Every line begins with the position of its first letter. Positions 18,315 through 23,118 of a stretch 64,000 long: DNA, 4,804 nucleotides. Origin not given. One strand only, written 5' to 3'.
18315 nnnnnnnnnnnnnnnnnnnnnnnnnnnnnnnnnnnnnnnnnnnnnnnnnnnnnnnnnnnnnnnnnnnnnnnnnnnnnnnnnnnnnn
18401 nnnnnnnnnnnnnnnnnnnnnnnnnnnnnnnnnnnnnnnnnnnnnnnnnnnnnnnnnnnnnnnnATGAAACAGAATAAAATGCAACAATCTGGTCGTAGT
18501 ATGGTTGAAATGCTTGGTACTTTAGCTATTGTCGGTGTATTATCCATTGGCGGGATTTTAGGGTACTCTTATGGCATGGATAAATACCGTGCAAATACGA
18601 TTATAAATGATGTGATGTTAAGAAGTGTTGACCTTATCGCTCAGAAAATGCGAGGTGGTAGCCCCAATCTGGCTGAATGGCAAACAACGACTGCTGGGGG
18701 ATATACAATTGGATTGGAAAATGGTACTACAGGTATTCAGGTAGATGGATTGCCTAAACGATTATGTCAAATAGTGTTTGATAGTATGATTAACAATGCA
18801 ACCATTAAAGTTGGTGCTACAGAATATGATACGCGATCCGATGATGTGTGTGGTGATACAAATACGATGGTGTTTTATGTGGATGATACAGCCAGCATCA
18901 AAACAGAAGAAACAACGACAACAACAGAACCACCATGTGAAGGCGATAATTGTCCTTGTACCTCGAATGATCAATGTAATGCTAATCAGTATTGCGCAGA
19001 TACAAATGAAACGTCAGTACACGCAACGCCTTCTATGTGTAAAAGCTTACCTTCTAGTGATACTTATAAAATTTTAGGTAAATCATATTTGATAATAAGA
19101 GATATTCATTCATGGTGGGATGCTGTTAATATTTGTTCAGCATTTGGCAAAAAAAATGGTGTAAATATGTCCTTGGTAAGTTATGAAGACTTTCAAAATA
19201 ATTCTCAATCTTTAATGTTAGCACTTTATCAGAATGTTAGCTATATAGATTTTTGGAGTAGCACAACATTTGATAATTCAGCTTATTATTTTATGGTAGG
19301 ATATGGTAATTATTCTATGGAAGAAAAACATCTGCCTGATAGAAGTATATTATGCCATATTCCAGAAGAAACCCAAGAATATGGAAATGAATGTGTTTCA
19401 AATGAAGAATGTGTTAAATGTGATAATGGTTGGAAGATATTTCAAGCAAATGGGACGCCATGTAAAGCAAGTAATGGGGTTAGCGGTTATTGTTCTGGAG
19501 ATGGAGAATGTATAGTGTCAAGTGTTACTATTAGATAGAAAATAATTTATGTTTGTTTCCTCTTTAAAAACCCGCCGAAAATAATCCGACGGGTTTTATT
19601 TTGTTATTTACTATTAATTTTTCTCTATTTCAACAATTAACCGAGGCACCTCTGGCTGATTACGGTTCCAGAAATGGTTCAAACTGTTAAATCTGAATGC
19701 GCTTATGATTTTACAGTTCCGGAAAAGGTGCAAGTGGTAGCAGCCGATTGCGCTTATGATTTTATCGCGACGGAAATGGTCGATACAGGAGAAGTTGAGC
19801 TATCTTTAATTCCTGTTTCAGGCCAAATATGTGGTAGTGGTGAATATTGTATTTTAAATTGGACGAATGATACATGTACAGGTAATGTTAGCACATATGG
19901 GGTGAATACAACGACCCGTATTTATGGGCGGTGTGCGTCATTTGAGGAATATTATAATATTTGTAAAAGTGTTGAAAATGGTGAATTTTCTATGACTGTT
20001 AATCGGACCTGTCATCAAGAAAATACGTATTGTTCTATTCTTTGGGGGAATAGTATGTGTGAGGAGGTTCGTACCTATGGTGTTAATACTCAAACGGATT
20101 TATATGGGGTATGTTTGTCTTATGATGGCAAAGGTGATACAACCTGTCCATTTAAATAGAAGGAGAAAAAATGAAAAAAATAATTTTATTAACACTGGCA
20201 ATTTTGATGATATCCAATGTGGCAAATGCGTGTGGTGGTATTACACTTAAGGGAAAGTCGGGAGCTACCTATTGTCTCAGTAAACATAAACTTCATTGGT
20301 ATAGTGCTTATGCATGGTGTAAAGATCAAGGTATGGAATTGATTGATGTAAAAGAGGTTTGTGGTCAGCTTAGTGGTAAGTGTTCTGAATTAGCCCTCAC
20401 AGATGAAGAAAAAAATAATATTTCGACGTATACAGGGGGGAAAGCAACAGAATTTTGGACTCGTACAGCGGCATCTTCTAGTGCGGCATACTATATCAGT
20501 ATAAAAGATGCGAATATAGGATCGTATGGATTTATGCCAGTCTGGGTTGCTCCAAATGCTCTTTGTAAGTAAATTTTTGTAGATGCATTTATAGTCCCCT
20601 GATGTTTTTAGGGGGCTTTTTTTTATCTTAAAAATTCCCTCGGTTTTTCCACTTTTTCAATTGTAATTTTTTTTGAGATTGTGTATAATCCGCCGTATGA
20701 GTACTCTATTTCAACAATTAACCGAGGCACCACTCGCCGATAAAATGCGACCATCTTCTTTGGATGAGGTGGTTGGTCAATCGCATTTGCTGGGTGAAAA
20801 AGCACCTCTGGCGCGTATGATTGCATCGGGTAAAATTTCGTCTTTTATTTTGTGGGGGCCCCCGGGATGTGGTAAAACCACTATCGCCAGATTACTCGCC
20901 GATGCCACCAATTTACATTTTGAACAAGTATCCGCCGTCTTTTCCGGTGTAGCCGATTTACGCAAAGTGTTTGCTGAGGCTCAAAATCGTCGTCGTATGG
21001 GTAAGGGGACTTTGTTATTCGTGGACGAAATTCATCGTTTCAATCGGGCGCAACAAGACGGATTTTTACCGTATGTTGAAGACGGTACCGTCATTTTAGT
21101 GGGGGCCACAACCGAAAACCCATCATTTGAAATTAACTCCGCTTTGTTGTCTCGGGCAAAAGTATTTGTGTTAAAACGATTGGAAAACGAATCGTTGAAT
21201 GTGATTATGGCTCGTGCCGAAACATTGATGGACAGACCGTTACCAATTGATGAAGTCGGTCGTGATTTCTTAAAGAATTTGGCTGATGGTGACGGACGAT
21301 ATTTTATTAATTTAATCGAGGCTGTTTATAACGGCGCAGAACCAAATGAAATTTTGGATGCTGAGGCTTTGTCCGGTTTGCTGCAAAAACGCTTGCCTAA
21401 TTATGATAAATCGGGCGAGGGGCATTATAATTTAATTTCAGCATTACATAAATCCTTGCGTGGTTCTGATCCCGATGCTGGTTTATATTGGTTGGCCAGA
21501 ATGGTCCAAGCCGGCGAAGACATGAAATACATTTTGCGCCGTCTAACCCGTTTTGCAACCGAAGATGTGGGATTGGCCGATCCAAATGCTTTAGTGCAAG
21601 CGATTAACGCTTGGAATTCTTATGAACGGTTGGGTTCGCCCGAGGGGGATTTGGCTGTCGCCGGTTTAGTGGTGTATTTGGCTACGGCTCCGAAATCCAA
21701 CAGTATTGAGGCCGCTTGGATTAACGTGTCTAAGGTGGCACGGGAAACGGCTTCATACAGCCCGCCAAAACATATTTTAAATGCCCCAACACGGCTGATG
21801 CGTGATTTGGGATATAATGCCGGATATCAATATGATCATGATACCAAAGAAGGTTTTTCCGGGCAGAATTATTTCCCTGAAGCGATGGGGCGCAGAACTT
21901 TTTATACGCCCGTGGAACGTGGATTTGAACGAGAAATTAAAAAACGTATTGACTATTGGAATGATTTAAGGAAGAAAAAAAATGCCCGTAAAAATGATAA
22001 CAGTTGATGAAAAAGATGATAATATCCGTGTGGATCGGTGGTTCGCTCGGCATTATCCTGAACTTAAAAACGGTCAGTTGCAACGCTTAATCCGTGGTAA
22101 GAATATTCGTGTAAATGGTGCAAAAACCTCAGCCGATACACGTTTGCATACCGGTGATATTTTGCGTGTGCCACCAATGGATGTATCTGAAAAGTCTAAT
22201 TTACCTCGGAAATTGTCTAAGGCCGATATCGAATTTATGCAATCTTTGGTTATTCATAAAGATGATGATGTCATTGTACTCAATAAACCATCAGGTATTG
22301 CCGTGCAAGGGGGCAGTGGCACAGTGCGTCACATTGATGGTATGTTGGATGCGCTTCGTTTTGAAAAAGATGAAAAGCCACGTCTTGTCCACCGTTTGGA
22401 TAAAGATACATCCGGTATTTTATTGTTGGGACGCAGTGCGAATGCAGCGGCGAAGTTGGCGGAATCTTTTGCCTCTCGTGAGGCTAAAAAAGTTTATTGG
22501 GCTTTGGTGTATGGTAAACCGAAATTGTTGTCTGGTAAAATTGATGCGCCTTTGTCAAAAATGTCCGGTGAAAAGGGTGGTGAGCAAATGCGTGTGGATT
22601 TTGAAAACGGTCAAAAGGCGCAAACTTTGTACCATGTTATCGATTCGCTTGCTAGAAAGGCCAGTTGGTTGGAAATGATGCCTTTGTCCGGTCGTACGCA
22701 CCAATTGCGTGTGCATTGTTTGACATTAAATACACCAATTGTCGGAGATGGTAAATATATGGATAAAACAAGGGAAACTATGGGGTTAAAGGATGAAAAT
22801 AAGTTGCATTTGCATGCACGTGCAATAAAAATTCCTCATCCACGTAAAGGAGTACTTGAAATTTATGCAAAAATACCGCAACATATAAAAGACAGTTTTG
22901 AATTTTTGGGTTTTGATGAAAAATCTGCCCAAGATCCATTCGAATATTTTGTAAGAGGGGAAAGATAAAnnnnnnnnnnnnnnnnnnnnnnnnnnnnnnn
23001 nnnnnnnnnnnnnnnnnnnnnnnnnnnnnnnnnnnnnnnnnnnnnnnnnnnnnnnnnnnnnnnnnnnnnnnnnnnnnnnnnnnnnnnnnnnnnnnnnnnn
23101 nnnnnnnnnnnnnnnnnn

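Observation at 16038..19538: Multi-copy family of prepilin-headed, Cys-rich, lectin-tailed modular proteins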

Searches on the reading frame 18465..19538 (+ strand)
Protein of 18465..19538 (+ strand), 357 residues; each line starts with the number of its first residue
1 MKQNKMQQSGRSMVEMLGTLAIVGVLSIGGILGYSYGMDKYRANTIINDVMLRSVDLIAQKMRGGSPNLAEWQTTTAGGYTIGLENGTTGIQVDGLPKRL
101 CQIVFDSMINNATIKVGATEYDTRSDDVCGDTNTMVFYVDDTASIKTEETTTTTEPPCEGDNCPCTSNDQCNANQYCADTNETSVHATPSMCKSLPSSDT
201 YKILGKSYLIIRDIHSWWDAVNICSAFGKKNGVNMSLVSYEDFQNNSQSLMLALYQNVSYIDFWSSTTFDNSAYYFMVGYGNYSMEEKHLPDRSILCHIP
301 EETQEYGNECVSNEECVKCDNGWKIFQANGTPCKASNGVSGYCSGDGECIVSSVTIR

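Call 6: search_protein_families(library=pfam, proteins=[window:18465-19538:+], max_evalue=1)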
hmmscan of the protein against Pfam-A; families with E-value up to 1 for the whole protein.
window:18465-19538:+ (357 aa): 1 family
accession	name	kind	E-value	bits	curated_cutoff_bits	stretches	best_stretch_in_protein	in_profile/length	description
PF07963.17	N_methyl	-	0.19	11.8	21.2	1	7-29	3-25/27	Prokaryotic N-terminal methylation motif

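Call 7: search_protein_families(library=ncbifam, proteins=[window:18465-19538:+], max_evalue=1)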
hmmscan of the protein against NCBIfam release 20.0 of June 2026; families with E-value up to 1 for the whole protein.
window:18465-19538:+ (357 aa): 0 families

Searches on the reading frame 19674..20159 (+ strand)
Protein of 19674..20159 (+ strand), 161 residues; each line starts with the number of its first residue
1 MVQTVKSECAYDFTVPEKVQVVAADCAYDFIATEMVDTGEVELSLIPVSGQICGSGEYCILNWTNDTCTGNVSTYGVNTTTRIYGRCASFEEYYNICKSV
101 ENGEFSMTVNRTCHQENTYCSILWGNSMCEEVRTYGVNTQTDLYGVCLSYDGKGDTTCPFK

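Call 6: search_protein_families(library=pfam, proteins=[window:19674-20159:+], max_evalue=1)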
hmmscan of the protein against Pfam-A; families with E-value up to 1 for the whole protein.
window:19674-20159:+ (161 aa): 1 family
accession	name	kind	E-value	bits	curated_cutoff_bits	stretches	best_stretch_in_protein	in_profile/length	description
PF04706.18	Dickkopf_N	-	0.028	15.2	25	0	109-136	4-30/51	Dickkopf N-terminal cysteine-rich region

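Call 7: search_protein_families(library=ncbifam, proteins=[window:19674-20159:+], max_evalue=1)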
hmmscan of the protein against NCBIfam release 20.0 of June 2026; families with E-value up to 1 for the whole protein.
window:19674-20159:+ (161 aa): 0 families

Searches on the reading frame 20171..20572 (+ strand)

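Call 6: search_protein_families(library=pfam, proteins=[window:20171-20572:+], max_evalue=1)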
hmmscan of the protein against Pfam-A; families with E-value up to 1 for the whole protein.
window:20171-20572:+ (133 aa): 1 family
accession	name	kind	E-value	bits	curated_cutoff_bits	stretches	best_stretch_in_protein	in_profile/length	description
PF08139.17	LPAM_1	-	0.84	10.6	20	0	1-13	1-13/18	Prokaryotic membrane lipoprotein lipid attachment site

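Call 7: search_protein_families(library=ncbifam, proteins=[window:20171-20572:+], max_evalue=1)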
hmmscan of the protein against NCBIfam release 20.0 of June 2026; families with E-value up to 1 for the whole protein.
window:20171-20572:+ (133 aa): 3 families
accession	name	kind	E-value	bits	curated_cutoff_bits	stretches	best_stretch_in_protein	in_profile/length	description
TIGR04237.1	seadorna_VP9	equivalog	0.12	11.9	45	1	63-132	133-204/256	seadornavirus/coltivirus VP9 protein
NF003558.0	PRK05231.1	equivalog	0.13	11.2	271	1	48-98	230-280/322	homoserine kinase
NF011742.0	PRK15195.1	equivalog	0.16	11.2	327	0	3-27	6-30/230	type 1 fimbria chaperone FimC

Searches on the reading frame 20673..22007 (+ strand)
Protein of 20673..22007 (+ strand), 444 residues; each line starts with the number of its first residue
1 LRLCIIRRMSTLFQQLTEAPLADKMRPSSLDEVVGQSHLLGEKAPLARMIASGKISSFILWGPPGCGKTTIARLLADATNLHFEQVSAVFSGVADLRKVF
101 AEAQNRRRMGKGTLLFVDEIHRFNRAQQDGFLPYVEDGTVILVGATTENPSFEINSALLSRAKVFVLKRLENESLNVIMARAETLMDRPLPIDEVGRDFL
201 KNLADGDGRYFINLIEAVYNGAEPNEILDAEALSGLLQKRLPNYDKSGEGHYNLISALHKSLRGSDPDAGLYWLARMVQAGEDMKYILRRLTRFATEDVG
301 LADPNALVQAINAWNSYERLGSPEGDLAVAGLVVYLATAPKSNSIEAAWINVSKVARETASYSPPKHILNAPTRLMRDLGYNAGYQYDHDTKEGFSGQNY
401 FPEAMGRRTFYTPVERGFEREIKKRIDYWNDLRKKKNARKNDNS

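Call 13: search_protein_families(library=pfam, proteins=[window:20673-22007:+], max_evalue=0.001)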
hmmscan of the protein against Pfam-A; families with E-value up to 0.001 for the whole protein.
window:20673-22007:+ (444 aa): 14 families
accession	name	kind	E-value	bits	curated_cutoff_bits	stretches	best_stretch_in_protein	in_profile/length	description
PF12002.13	MgsA_C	-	9.6e-63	211.5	27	1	264-429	1-166/167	MgsA AAA+ ATPase C terminal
PF16193.11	AAA_assoc_2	-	8.3e-20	71.3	34.3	1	189-263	4-81/81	AAA C-terminal domain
PF00004.35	AAA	-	1.2e-15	58.5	21.2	1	59-167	2-128/131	ATPase family associated with various cellular activities (AAA)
PF05496.18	RuvB_N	-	2.6e-12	47.2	27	1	25-149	1-123/159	Holliday junction DNA helicase RuvB P-loop domain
PF07728.20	AAA_5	-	7.3e-08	33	22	1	58-146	2-101/139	AAA domain (dynein-related subfamily)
PF13191.12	AAA_16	-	3.6e-05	24.8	32.6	0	34-82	3-51/167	AAA ATPase domain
PF13173.12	AAA_14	-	8.1e-05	23.1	27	1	58-167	5-120/129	AAA domain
PF14532.12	Sigma54_activ_2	-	0.00014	22.6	25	1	59-146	25-107/138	Sigma-54 interaction domain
PF00158.32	Sigma54_activat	-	0.00014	22.1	20.2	0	60-149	27-131/168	Sigma-54 interaction domain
PF01078.27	Mg_chelatase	-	0.00015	21.7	20.3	0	32-76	4-43/207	Magnesium chelatase, subunit ChlI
PF13401.12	AAA_22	-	0.00018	22.2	27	0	58-86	8-37/130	AAA domain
PF13604.12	AAA_30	-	0.00029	21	27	0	48-151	11-130/191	AAA domain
PF13238.12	AAA_18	-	0.00036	21.4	29.4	0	60-99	3-41/128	AAA domain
PF20720.3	nSTAND3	-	0.0009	19.4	27.2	0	59-103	21-64/155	Novel STAND NTPase 3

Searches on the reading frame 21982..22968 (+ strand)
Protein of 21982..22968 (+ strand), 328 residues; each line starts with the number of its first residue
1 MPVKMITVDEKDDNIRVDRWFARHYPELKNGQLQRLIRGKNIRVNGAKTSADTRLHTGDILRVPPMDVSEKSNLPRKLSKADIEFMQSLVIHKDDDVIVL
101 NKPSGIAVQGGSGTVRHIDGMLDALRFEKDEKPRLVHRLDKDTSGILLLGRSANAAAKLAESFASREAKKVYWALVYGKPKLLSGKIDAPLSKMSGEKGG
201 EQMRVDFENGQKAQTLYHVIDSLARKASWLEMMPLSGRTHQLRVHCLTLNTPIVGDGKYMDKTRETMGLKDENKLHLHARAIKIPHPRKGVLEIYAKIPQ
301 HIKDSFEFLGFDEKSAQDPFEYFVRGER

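Call 13: search_protein_families(library=pfam, proteins=[window:21982-22968:+], max_evalue=0.001)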
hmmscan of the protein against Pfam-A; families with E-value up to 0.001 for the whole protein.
window:21982-22968:+ (328 aa): 1 family
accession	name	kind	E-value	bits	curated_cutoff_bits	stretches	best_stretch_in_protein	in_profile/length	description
PF00849.27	PseudoU_synth_2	-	6.1e-35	121.1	26.8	1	96-246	1-150/152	RNA pseudouridylate synthase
